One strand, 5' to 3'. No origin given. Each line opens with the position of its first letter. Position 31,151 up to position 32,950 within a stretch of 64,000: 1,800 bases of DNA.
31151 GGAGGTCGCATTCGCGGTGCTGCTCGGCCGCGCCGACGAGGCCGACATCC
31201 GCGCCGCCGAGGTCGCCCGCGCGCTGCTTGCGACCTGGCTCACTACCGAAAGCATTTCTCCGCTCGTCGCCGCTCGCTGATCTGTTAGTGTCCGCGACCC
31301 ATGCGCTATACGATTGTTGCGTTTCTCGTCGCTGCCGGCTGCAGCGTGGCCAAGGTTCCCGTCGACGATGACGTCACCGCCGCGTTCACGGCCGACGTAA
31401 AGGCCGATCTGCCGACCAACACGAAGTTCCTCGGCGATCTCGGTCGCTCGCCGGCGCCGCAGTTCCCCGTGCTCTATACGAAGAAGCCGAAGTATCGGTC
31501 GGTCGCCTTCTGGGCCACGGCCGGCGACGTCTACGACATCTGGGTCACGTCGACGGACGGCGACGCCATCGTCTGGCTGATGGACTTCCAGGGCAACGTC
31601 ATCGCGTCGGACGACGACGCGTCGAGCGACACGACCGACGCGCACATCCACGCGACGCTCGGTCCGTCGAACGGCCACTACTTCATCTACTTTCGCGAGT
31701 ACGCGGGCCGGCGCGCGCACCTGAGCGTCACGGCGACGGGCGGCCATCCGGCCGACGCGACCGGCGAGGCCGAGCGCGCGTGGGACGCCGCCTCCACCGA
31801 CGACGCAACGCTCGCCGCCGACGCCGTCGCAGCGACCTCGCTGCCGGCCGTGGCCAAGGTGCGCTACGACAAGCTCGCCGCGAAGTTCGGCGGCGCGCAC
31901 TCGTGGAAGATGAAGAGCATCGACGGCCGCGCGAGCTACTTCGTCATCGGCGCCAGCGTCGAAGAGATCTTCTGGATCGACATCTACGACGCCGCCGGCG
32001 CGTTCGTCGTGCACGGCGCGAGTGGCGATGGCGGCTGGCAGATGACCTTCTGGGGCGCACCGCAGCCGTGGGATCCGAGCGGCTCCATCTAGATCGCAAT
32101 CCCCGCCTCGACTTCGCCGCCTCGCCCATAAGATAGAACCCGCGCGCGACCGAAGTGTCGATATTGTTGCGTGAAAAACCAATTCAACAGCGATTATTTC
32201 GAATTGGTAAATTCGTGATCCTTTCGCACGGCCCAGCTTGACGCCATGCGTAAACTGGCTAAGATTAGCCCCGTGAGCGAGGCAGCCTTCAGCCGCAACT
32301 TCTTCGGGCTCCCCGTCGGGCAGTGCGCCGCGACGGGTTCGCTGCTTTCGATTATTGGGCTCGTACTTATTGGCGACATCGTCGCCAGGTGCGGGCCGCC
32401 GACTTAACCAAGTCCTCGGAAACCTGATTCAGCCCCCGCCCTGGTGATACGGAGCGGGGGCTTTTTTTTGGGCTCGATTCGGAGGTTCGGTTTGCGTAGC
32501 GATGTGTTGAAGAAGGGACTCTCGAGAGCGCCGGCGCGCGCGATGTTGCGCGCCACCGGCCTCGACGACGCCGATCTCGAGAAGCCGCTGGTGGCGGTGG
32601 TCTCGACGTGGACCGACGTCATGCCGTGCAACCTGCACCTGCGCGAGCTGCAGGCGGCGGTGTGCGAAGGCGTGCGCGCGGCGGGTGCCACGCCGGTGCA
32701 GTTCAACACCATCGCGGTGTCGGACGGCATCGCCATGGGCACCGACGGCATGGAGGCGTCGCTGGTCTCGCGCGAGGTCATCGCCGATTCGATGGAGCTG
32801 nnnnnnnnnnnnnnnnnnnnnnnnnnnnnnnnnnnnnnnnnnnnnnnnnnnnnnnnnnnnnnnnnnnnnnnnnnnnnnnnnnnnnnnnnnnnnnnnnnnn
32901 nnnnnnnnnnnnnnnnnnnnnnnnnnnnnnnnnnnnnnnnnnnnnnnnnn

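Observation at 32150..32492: Probable leader-peptide transcription attenuator in front of the ilv-leu supraoperon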

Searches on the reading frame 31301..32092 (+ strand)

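Call 9: search_protein_families(library=pfam, proteins=[window:31301-32092:+])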
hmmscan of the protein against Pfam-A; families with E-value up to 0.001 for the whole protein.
window:31301-32092:+ (263 aa): 1 family
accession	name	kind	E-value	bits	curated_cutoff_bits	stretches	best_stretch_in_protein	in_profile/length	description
PF04151.21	PPC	-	0.00066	20.9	25.9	0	69-129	6-66/70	Bacterial pre-peptidase C-terminal domain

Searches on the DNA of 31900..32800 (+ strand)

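Call 3: search_rna_families(source=window, start=31900, end=32800, threshold=evalue, max_evalue=10, show_alignments=3)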
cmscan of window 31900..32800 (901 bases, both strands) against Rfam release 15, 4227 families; matches with E-value up to 10: 7.
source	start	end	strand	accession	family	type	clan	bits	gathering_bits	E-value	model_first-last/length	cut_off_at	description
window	32417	32468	+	RF02399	NsiR1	Gene; sRNA;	-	28.5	39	0.0022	1-60/60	no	Nitrogen stress-induced RNA 1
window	32411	32469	+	RF02278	Betaproteobacteria_toxic_sRNA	Gene; sRNA;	-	22.8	50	0.043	1-64/64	no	Betaproteobacteria toxic small RNA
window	32413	32469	+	RF02837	anti-hemB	Gene; sRNA;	-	17.1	49.5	0.31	1-81/81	no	Burkholderia RNA 7 (anti-hemB)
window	32377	32469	+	RF02871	ncS54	Gene; sRNA;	-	15.6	43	1.4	1-79/79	no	Burkholderia sRNA 54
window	32421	32466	+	RF01813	rdlD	Gene; antitoxin;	-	14.8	50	6.3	1-66/66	no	rdlD antitoxin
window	32504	32606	-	RF02237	asX3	Gene; sRNA;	-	12.2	40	8.8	1-182/182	no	Xanthomonas sRNA asX3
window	31900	32052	-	RF02735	Sernc350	Gene; antisense;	-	11.1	50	3.4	1-193/513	3'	Saccharopolyspora sRNA 350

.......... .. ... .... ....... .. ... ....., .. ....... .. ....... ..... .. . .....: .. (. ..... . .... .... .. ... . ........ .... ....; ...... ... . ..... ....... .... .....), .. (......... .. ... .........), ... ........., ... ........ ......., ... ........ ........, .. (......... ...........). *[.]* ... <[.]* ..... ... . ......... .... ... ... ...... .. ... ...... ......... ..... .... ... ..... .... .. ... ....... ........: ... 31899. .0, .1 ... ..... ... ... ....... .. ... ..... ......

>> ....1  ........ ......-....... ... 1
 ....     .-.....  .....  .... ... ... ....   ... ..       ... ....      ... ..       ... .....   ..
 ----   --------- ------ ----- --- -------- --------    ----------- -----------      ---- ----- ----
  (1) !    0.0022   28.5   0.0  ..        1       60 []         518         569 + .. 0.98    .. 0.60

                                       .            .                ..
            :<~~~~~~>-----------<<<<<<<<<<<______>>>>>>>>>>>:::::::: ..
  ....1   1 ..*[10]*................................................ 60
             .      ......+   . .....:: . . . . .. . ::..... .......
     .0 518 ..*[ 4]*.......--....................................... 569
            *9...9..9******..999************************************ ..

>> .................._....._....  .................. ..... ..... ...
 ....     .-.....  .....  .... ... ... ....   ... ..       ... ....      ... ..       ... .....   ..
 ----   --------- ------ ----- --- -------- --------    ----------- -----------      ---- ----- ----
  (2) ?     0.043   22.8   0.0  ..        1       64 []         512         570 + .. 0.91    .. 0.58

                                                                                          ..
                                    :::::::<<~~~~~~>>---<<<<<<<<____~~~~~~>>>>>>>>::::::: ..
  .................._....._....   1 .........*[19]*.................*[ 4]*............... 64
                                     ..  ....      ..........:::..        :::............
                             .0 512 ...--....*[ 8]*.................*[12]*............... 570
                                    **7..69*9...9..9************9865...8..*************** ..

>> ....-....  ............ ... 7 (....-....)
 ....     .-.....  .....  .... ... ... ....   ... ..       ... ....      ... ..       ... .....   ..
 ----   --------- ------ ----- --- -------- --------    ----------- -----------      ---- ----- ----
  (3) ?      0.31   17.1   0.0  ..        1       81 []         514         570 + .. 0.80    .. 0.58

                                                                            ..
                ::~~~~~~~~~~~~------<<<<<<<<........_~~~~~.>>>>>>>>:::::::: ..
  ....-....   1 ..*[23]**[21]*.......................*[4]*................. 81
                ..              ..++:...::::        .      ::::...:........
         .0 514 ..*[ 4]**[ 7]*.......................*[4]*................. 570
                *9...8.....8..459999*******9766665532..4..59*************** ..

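Call 35: build_rna_model(alignment_id=A1, structure=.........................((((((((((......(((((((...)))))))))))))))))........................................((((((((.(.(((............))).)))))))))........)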
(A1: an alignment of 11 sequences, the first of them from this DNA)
Model R1 built from alignment A1 (11 sequences, 155 columns); structure: as given.
model positions 132; base pairs 29; branch points 1; effective number of sequences 1.83; information 0.59 bits per position. Calibrated on 0.2 Mb of random sequence (short: E-values are rough).
structure used (alignment columns):
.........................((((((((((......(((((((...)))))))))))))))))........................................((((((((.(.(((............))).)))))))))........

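Call 36: search_with_rna_model(model_id=R1, sources=[window, L001, L002, L003, L004, L005, L006, L007, L008, L009, L010, L011, L012, L013, L014, L015, L016, L017, L018, L019, L020, L021, L022, L023, L024, L025, L026, L027, L028, L029, L030, L031, L032, L033, L034, L035, L036, L037, L038, L039, L040, L041, L042, L043, L044, L045, L046, L047, L048, L049, L050, L051, L052, L053, L054, L055, L056, L057, L058, L059, L060, L061, L062, L063, L064, L065, L066, L067, L068, L069, L070, L071, L072, L073, L074, L075, L076, L077, L078, L079, L080], max_evalue=1, show_alignments=0)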
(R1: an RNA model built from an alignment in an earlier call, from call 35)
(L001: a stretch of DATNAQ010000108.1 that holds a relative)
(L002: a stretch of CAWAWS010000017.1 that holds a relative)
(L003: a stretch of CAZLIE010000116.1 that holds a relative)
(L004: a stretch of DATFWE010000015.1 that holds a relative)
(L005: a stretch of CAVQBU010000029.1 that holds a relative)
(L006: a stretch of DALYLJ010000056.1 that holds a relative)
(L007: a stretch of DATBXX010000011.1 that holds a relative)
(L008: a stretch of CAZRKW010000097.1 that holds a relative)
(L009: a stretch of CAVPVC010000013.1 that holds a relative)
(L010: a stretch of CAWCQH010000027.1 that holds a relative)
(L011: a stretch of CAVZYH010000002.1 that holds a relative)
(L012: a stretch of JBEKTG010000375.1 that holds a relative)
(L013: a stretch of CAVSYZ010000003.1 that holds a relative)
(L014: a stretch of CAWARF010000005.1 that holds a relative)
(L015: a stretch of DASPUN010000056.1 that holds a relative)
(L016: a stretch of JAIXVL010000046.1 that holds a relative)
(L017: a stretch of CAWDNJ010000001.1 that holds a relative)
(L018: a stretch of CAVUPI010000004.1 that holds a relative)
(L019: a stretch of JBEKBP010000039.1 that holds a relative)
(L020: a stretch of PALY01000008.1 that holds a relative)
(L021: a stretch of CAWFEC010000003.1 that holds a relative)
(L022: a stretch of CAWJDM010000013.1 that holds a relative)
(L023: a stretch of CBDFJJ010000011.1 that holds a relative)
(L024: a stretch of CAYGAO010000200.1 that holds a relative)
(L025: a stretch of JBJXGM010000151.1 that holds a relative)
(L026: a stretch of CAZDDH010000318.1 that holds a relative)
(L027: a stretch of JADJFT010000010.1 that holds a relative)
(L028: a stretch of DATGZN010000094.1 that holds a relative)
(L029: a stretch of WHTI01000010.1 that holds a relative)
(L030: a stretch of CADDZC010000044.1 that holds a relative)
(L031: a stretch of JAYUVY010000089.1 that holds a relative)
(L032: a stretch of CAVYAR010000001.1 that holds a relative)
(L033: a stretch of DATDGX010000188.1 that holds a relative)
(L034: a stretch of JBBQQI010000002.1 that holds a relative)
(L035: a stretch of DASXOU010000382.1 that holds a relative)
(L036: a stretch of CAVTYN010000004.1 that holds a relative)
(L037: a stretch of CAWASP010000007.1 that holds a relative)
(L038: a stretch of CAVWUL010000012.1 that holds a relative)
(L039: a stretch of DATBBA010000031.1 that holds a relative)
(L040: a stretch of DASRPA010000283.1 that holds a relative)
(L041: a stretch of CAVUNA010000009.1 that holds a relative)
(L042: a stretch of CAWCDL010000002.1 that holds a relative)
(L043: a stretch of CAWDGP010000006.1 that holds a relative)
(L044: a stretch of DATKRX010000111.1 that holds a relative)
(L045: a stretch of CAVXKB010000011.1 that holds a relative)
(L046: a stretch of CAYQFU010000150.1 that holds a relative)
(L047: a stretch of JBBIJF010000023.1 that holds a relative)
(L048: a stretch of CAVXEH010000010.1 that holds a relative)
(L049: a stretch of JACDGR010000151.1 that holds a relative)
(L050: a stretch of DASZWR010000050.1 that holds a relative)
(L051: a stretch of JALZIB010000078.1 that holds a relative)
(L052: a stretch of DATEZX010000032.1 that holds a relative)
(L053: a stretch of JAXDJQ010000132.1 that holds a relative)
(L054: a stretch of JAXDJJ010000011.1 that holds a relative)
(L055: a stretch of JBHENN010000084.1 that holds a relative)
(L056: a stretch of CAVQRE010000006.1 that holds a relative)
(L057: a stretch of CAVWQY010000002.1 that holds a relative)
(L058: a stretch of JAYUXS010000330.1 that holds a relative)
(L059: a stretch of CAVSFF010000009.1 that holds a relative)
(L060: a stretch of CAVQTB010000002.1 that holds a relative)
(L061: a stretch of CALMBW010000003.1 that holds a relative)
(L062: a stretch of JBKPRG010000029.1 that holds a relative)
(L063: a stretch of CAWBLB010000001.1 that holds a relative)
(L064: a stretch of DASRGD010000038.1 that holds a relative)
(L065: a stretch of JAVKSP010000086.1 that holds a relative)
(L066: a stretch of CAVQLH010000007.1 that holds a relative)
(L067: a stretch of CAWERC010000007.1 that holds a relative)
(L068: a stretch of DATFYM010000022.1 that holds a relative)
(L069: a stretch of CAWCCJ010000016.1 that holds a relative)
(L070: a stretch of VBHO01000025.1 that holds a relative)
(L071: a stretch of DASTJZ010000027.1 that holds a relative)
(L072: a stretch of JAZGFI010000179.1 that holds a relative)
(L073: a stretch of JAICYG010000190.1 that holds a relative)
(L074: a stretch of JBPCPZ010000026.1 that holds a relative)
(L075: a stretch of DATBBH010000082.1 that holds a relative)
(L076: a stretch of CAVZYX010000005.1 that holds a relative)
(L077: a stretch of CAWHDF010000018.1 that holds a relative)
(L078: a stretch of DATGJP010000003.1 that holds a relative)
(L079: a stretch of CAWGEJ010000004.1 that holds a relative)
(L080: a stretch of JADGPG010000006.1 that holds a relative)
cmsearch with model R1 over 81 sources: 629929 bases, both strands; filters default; matches with E-value up to 1: 37.
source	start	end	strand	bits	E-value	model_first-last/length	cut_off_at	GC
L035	135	269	+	143.3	8.7e-35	1-132/132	no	0.59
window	32333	32469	+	139.6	8.4e-34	1-132/132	no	0.58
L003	2832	2966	+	139.1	1.1e-33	1-132/132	no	0.6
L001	2841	2977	+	137.1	3.7e-33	1-132/132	no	0.58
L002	2833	2965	+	124.2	9.5e-30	1-132/132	no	0.59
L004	2850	2975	+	68.7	3.6e-15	1-132/132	no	0.63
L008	2522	2623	+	25.2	0.00095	1-132/132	no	0.62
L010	2517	2618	+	24.5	0.0015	1-132/132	no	0.62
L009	2631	2732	+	22.8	0.0042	1-132/132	no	0.63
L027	2377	2495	-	21.9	0.0069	1-132/132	no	0.56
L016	2816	2954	+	21.8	0.0075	1-132/132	no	0.55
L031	2414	2551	-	21.6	0.0087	1-132/132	no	0.57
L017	2819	2939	+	21.3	0.01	1-132/132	no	0.58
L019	2834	2929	+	21.2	0.011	1-132/132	no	0.62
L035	231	282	-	20.3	0.019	76-125/132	no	0.56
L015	2803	2901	+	19.6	0.029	1-132/132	no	0.62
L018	2840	2941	+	19.1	0.038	1-132/132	no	0.6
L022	2840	2941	+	19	0.042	1-132/132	no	0.6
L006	2918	3020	-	18.9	0.044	1-132/132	no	0.6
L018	2332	2463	-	18.5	0.057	1-132/132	no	0.61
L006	2820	2957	+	17.9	0.082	1-132/132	no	0.63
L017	2346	2478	-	17.8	0.083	1-132/132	no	0.61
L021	2351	2483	-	17.5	0.1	1-132/132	no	0.62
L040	1892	1988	-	17.4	0.11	1-132/132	no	0.57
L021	2839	2940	+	16.9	0.15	1-132/132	no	0.59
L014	2840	2941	+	16.6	0.18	1-132/132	no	0.6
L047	5279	5315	+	16.3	0.21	26-65/132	no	0.7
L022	2350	2482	-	16.2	0.23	1-132/132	no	0.61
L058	67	201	+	15.9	0.27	1-132/132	no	0.53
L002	2929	2957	-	15.8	0.28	95-124/132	no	0.83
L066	1980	2073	-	15.5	0.33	1-132/132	no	0.6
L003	2929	2958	-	15.4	0.36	95-124/132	no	0.8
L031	2830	2964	+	15.4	0.36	1-132/132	no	0.53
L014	2333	2465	-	15.2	0.4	1-132/132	no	0.64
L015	2370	2454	-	14.3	0.7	1-132/132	no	0.56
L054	982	1094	-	13.8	0.95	1-132/132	no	0.59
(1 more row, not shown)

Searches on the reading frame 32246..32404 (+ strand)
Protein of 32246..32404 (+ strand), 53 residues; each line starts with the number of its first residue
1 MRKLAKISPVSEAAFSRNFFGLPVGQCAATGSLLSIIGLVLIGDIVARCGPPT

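Call 38: find_homologous_proteins(query=window:32246-32404:+, max_evalue=0.01)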
Query seq(53 aa) (53 aa): 31 proteins with E <= 0.01 among 32 candidates.
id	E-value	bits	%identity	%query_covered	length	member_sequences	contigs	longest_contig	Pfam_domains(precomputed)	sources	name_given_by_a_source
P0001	4.1e-14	69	74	100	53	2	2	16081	-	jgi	jgi:hypothetical protein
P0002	4.1e-14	69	74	100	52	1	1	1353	-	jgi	jgi:hypothetical protein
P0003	2.3e-12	63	77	98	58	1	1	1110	-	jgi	-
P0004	9.9e-12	61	72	100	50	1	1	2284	-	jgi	jgi:hypothetical protein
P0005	1.9e-11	60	72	100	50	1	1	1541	-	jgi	jgi:hypothetical protein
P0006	8.0e-11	58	80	83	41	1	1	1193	-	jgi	jgi:hypothetical protein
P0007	1.8e-10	57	70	100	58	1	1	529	-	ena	-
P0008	6.5e-10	56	73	83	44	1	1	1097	-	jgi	jgi:hypothetical protein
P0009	1.5e-9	54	70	100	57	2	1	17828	-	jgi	jgi:hypothetical protein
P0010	1.3e-8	52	68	100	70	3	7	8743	-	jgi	-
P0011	1.4e-8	51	64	100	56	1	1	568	-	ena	-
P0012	1.6e-8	51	68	100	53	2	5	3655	-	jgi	jgi:hypothetical protein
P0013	1.8e-8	51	68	100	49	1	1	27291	-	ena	-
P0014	1.8e-8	51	66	100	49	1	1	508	-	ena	-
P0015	2.8e-8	51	66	100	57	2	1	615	-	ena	-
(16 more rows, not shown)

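Call 45: find_encoding_contigs(protein=P0013, flank=4000, max_places=2)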
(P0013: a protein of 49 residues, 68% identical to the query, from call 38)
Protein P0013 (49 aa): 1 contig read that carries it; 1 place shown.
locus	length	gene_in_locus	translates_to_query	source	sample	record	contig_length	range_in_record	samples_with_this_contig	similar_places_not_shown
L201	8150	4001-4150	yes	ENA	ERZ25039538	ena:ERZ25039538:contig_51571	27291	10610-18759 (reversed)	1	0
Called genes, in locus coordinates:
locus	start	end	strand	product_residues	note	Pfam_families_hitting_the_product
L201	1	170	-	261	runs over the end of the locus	PF00072:Response_reg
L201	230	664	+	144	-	-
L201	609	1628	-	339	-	PF03480:DctP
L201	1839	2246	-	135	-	PF07238:PilZ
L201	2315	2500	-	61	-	-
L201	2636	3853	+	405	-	PF00905:Transpeptidase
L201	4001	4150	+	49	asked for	-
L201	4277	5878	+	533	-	PF00920:ILVD_EDD_N, PF24877:ILV_EDD_C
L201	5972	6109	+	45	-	-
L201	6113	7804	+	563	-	PF02776:TPP_enzyme_N, PF00205:TPP_enzyme_M, PF02775:TPP_enzyme_C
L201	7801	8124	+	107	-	PF01842:ACT, PF22629:ACT_AHAS_ss, PF13710:ACT_5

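Call 46: find_encoding_contigs(protein=P0001, flank=4000, max_places=2)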
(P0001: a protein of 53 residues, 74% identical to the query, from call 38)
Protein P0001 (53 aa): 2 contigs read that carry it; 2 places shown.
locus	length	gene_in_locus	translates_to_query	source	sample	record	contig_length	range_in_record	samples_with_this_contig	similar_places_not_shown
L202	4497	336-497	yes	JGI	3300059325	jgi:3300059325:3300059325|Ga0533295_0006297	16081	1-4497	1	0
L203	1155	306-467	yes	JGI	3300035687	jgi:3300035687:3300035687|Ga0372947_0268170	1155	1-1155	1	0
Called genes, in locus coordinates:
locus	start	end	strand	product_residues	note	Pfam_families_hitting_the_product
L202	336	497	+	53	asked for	-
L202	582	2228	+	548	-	PF00920:ILVD_EDD_N, PF24877:ILV_EDD_C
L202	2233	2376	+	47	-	-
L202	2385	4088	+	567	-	PF02776:TPP_enzyme_N, PF00205:TPP_enzyme_M, PF02775:TPP_enzyme_C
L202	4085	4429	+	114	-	PF01842:ACT, PF22629:ACT_AHAS_ss, PF13710:ACT_5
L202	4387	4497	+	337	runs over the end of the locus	PF02826:2-Hacid_dh_C (weak), PF03446:NAD_binding_2 (weak), PF03807:F420_oxidored (weak), PF07991:KARI_N, PF01450:KARI_C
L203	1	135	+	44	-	?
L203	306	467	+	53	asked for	-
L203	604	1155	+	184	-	?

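Call 51: search_protein_families(library=pfam, proteins=[window:32273-32404:+], max_evalue=1)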
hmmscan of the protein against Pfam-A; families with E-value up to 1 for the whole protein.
seq(44 aa): 0 families
